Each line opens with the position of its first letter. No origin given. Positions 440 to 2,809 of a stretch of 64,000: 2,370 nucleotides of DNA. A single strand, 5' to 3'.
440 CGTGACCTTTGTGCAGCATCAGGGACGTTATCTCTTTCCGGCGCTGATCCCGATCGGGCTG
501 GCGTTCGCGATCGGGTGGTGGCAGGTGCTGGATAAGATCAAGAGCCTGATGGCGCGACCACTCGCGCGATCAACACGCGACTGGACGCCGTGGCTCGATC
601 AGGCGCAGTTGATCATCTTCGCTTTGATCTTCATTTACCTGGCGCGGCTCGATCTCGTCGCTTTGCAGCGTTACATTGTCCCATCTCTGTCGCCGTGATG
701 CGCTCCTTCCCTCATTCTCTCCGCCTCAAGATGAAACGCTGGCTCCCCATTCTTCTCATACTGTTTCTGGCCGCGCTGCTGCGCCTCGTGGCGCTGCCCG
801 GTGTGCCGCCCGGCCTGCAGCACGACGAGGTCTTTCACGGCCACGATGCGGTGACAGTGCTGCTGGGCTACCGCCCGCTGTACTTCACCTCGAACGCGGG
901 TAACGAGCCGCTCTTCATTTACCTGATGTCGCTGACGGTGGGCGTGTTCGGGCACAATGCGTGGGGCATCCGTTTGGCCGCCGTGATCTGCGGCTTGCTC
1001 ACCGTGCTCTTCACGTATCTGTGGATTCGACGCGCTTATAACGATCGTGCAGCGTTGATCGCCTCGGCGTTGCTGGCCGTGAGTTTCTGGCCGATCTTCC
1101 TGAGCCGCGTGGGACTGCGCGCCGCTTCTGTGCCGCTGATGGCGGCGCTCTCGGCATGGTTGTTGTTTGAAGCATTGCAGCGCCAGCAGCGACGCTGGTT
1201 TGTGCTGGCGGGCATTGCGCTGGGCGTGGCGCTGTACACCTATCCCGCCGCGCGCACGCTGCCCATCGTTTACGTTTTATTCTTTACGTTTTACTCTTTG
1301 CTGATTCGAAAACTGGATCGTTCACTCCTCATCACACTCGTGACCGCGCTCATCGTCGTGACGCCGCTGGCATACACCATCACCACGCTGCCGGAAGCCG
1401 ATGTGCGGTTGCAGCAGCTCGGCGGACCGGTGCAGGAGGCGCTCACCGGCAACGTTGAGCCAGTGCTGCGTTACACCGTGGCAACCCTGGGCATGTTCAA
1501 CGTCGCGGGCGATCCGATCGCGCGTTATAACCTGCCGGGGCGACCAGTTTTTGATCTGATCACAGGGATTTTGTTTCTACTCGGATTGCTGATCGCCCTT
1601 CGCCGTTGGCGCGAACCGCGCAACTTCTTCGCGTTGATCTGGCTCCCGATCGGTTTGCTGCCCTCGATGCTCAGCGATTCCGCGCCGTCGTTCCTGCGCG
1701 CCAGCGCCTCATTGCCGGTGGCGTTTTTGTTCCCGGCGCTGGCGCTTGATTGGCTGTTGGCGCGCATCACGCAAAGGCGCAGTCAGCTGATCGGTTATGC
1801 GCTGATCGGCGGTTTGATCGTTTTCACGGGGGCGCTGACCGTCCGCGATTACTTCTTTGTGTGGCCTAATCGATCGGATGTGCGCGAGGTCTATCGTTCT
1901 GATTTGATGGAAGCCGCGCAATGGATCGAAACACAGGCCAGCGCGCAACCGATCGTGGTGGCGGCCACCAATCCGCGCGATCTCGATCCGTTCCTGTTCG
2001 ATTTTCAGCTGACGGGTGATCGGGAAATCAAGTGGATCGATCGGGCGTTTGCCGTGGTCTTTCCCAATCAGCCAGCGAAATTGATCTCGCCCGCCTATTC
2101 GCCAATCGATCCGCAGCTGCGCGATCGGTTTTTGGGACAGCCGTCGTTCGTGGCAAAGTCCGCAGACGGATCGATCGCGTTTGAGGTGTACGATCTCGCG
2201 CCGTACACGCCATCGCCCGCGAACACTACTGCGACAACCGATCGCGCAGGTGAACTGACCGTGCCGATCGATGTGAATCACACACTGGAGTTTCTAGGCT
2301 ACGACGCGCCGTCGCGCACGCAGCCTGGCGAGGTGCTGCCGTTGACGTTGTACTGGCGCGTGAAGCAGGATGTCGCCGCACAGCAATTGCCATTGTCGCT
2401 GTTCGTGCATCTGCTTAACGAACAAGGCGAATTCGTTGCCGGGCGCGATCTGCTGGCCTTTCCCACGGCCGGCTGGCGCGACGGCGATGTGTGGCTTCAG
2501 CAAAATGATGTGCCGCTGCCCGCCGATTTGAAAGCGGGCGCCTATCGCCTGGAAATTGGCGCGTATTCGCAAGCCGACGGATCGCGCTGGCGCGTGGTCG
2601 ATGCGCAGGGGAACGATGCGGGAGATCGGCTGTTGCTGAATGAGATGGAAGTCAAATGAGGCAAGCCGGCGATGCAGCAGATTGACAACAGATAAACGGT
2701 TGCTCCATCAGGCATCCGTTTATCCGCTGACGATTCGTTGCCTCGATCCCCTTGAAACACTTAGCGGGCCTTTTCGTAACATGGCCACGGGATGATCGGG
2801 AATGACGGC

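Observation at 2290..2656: Representative copy of the shared GT-C C-terminal domain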

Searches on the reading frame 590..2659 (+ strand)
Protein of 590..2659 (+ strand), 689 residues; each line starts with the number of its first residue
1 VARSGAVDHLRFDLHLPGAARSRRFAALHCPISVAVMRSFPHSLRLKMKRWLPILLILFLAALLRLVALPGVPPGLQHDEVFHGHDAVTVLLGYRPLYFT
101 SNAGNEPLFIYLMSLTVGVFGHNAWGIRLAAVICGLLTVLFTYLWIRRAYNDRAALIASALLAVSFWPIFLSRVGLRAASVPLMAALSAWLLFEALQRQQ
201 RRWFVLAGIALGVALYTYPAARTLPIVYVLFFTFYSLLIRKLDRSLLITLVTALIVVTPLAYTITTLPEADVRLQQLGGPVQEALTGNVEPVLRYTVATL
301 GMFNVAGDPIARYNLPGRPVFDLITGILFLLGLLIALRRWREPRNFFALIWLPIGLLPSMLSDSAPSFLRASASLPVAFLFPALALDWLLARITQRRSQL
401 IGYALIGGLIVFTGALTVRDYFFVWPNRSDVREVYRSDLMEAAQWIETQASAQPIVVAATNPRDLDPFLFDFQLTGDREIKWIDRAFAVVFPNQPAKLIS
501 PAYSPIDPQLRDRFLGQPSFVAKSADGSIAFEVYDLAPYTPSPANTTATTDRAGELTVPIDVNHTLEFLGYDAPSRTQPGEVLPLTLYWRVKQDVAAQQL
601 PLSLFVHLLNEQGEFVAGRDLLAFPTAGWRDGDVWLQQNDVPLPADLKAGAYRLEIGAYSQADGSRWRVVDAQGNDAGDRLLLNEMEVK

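Call 6: search_protein_families(library=pfam, proteins=[window:590-2659:+], max_evalue=1)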
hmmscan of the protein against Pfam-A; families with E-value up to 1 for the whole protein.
window:590-2659:+ (689 aa): 3 families
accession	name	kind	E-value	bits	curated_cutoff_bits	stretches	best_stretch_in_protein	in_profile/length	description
PF13231.12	PMT_2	-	3.2e-18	66.9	26.1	1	107-260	4-157/160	Dolichyl-phosphate-mannose-protein mannosyltransferase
PF02366.24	PMT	-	2.8e-07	30.8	22.7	1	104-255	61-226/245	Dolichyl-phosphate-mannose-protein mannosyltransferase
PF02516.20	STT3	-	0.0002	21.4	24.5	1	129-260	101-234/405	Oligosaccharyl transferase STT3, N-terminal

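Call 7: search_protein_families(library=ncbifam, proteins=[window:590-2659:+], max_evalue=1)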
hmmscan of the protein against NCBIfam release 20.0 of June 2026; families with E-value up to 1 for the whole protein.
window:590-2659:+ (689 aa): 3 families
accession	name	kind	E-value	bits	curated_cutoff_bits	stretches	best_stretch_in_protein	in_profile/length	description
TIGR03663.1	TIGR03663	subfamily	1.8e-08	33.8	126.25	1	53-238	3-183/435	flippase activity-associated protein Agl23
NF009784.2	PRK13279.1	equivalog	3.8e-07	29.1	567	1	112-266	68-228/539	lipid IV(A) 4-amino-4-deoxy-L-arabinosyltransferase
TIGR04154.1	archaeo_STT3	subfamily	0.00047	18.6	450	1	127-271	98-259/831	oligosaccharyl transferase, archaeosortase A system-associated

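Call 11: search_solved_structures(query=window:590-2659:+, max_evalue=1)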
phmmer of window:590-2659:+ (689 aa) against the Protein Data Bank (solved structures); distinct sequences matched with E-value up to 1: 3.
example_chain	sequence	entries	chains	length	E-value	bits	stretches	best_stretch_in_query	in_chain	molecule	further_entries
9iy3_A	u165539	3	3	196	0.59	11.7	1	512-575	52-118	GCN5-related N-acetyltransferase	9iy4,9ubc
1v1c_A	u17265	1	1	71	0.6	11.6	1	527-581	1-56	OBSCURIN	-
3ru8_X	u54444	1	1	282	0.75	11.3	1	479-553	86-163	Epitope Scaffold 2bodx43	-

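Call 40: find_homologous_proteins(query=window:734-2656:+, max_evalue=1e-10)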
Query window:734-2656:+ (641 aa): 360 proteins with E <= 1e-10 among 8000 candidates; the best 120 are listed.
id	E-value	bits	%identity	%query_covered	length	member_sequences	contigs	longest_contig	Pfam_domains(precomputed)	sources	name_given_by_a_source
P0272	0.0e+0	1428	100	100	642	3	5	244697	PF02366.25,PF13231.13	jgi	jgi:4-amino-4-deoxy-L-arabinose transferase-like glycosyltransferase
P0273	0.0e+0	1292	90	100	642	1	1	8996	PF02366.25,PF13231.13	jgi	jgi:4-amino-4-deoxy-L-arabinose transferase-like glycosyltransferase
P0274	0.0e+0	1263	88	96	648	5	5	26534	PF02366.25,PF02516.21,PF13231.13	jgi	jgi:4-amino-4-deoxy-L-arabinose transferase-like glycosyltransferase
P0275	0.0e+0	1261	87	100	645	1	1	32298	PF02366.25,PF13231.13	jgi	jgi:4-amino-4-deoxy-L-arabinose transferase-like glycosyltransferase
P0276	0.0e+0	1242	87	100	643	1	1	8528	PF02366.25,PF13231.13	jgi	jgi:4-amino-4-deoxy-L-arabinose transferase-like glycosyltransferase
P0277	0.0e+0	1235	85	100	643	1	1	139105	PF02366.25,PF13231.13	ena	-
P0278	0.0e+0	1234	88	96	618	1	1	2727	PF02366.25,PF13231.13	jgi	jgi:4-amino-4-deoxy-L-arabinose transferase-like glycosyltransferase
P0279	0.0e+0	1231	86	100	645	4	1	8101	PF02366.25,PF13231.13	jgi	jgi:4-amino-4-deoxy-L-arabinose transferase-like glycosyltransferase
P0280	0.0e+0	1228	86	100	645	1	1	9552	PF13231.13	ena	-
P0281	0.0e+0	1223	83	100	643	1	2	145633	PF13231.13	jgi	jgi:4-amino-4-deoxy-L-arabinose transferase-like glycosyltransferase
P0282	0.0e+0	1163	80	100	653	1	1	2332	PF02366.25,PF13231.13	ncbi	-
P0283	0.0e+0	1158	80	100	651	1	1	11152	PF02366.25,PF13231.13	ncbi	-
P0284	0.0e+0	1153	79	96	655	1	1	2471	PF02366.25,PF13231.13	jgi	jgi:hypothetical protein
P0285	0.0e+0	1151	81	97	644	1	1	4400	PF02366.25,PF13231.13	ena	-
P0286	0.0e+0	1150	80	100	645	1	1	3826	PF02366.25,PF13231.13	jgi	jgi:4-amino-4-deoxy-L-arabinose transferase-like glycosyltransferase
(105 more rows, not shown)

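Call 54: predict_structure(alignment_id=A4)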
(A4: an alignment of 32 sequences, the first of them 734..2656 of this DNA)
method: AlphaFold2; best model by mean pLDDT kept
length: 641 residues; sequences in the alignment: 32
mean_pLDDT: 85.0   pTM: 0.78
mean pLDDT of the five models: 85.0, 82.9, 81.2, 79.8, 74.2
residues with pLDDT >= 90: 235; 70-90: 343; 50-70: 62; < 50: 1
segments of 3 or more residues with pLDDT < 50: none
pLDDT, mean of each block of 10 residues (from residue 1): 88 85 70 79 76 67 88 83 88 95 95 81 58 89 94 95 89 88 94 92 94 77 57 79 87 83 68 88 96 94 92 79 85 95 89 91 88 81 81 88 84 74 76 84 90 91 89 89 93 89 87 90 91 90 78 80 89 65 86 89 91 83 88 89 84
secondary structure, 60 per line:
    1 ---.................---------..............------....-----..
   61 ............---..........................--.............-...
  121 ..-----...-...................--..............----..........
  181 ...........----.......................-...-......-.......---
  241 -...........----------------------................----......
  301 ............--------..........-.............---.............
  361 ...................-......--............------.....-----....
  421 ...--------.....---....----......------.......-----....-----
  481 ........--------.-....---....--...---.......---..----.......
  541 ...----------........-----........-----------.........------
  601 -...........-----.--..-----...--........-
elements in order: H4-20 H30-43 H50-53 H59-72 H76-101 H104-116 H118-122 H132-150 H153-166 H171-191 H196-218 H224-229 H231-237 H242-252 H275-290 H295-312 H321-330 H332-344 H348-379 H381-386 H389-400 E407-411 H417-423 E432-436 E440-443 E448-453 H460-466 E472-475 E481-488 E499-502 E506-509 E512-514 E518-524 E534-543 E554-561 E567-574 E586-594 E602-612 E628-630 E633-640

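Call 60: fold_search(model_id=the predicted structure, library=pdb)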
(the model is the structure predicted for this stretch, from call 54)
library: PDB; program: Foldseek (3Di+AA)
matches with E <= 10: 1361; with E <= 0.001: 32
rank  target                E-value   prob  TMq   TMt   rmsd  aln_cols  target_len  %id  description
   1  5gmy_A                6.7e-10  1.00  0.37  0.29  18.3       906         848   12  Crystal structure of the Archaeoglobus fulgidus oligosaccharyltransferase (O29867_ARCFU) tethered with an acceptor pep (released 2017-02-01)
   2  3wak                  3.6e-09  1.00  0.40  0.31  17.9       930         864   12  Crystal structure of the Archaeoglobus fulgidus oligosaccharyltransferase (O29867_ARCFU) in the apo form (released 2013-10-30)
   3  7e9s_A                6.3e-09  1.00  0.38  0.29  19.0       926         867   12  Archaeal oligosaccharyltransferase AglB from Archaeoglobus fulgidus in complex with an inhibitory peptide and a dolich (released 2021-09-08)
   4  3waj                  2.3e-08  1.00  0.36  0.30  18.1       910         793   12  Crystal structure of the Archaeoglobus fulgidus oligosaccharyltransferase (O29867_ARCFU) complex with Zn and sulfate (released 2013-10-30)
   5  8b6l_I                3.4e-08  1.00  0.42  0.40  11.2       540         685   14  Subtomogram average of the human Sec61-TRAP-OSTA-translocon (released 2022-12-07)
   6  8agc_A                5.1e-08  1.00  0.43  0.40  10.5       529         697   12  Structure of yeast oligosaccharylransferase complex with lipid-linked oligosaccharide and non-acceptor peptide bound (released 2022-12-07)
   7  5f15                  5.3e-08  1.00  0.46  0.53   9.6       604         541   15  Crystal Structure of ArnT from Cupriavidus metallidurans bound to Undecaprenyl phosphate (released 2016-02-17)
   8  6ezn_F                7.0e-08  1.00  0.43  0.43  10.4       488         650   12  Cryo-EM structure of the yeast oligosaccharyltransferase (OST) complex (released 2018-01-17)
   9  7oci_F                7.0e-08  1.00  0.43  0.43  10.7       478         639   13  Cryo-EM structure of yeast Ost6p containing oligosaccharyltransferase complex (released 2022-02-16)
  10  8pn9_A                1.1e-07  1.00  0.42  0.41  11.8       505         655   13  Structure of human oligosaccharyltransferase OST-A complex bound to NGI-1 (released 2024-05-08)
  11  6s7t_A                1.2e-07  1.00  0.45  0.41  11.4       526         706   12  Cryo-EM structure of human oligosaccharyltransferase complex OST-B (released 2019-12-18)
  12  8age_A                1.2e-07  1.00  0.44  0.44   9.9       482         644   13  Structure of yeast oligosaccharylransferase complex with acceptor peptide bound (released 2022-12-07)
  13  5ezm                  1.3e-07  1.00  0.44  0.51  10.4       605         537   14  Crystal Structure of ArnT from Cupriavidus metallidurans in the apo state (released 2016-02-17)
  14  9n9j_I                2.1e-07  1.00  0.40  0.37  12.8       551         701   13  Structure of a GRP94 folding intermediate engaged with a CCDC134- and FKBP11-bound secretory translocon (released 2025-11-19)
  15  6s7o_A                3.2e-07  1.00  0.45  0.44  11.0       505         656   13  Cryo-EM structure of human oligosaccharyltransferase complex OST-A (released 2019-12-18)
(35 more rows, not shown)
